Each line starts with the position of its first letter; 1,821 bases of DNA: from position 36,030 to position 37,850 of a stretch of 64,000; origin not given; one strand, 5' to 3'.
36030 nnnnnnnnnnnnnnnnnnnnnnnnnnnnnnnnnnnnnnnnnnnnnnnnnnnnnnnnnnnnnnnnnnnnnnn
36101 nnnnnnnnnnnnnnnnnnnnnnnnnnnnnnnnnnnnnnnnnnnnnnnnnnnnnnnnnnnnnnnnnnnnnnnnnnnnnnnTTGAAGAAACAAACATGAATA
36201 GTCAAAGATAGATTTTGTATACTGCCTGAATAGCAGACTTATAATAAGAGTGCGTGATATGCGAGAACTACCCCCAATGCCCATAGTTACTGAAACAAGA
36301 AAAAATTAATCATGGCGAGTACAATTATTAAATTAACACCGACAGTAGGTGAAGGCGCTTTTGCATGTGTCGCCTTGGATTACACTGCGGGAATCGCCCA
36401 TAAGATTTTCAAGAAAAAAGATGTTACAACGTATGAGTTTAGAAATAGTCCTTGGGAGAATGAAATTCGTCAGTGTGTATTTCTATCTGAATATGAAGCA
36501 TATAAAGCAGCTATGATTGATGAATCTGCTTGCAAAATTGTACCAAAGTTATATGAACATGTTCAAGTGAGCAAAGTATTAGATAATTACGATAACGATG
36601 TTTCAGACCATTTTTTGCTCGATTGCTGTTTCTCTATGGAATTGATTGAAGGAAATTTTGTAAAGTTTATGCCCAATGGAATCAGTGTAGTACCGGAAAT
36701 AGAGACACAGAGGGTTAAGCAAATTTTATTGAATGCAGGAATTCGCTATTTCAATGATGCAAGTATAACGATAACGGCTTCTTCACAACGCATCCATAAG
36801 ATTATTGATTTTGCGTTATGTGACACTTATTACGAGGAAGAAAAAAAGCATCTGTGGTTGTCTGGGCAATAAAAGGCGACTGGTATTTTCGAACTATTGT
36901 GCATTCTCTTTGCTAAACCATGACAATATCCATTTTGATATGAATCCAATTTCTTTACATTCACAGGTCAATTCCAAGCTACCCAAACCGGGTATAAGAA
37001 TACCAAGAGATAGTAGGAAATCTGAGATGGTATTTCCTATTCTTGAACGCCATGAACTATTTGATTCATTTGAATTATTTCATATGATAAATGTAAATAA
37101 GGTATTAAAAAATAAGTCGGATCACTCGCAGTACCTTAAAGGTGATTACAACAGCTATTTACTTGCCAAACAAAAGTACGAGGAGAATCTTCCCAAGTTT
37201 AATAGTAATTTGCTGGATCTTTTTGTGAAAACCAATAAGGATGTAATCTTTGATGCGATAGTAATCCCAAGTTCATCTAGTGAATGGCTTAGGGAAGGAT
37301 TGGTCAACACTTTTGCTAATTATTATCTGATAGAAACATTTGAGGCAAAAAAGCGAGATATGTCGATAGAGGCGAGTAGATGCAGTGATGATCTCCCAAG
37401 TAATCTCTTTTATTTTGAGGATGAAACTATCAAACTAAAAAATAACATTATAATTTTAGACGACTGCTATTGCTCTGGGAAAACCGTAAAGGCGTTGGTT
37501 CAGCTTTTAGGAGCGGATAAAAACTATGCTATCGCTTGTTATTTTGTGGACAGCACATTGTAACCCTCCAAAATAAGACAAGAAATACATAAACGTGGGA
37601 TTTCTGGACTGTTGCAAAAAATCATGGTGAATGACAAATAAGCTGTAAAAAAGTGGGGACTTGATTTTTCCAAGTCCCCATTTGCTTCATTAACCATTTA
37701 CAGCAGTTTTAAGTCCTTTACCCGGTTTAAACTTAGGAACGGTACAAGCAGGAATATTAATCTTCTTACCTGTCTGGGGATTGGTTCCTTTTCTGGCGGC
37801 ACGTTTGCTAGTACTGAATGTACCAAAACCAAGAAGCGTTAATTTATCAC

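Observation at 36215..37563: Two-gene pair: minimal kinase-like protein plus PRTase-like protein with its own promoter in the island cargo region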

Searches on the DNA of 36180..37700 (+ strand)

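Call 95: search_dna_similar(query=window:36180-37700:+, collection=ecoli_genomes, mode=distant, max_rows=5)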
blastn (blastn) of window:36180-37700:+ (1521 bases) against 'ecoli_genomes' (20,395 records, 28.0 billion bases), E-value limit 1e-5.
No match.
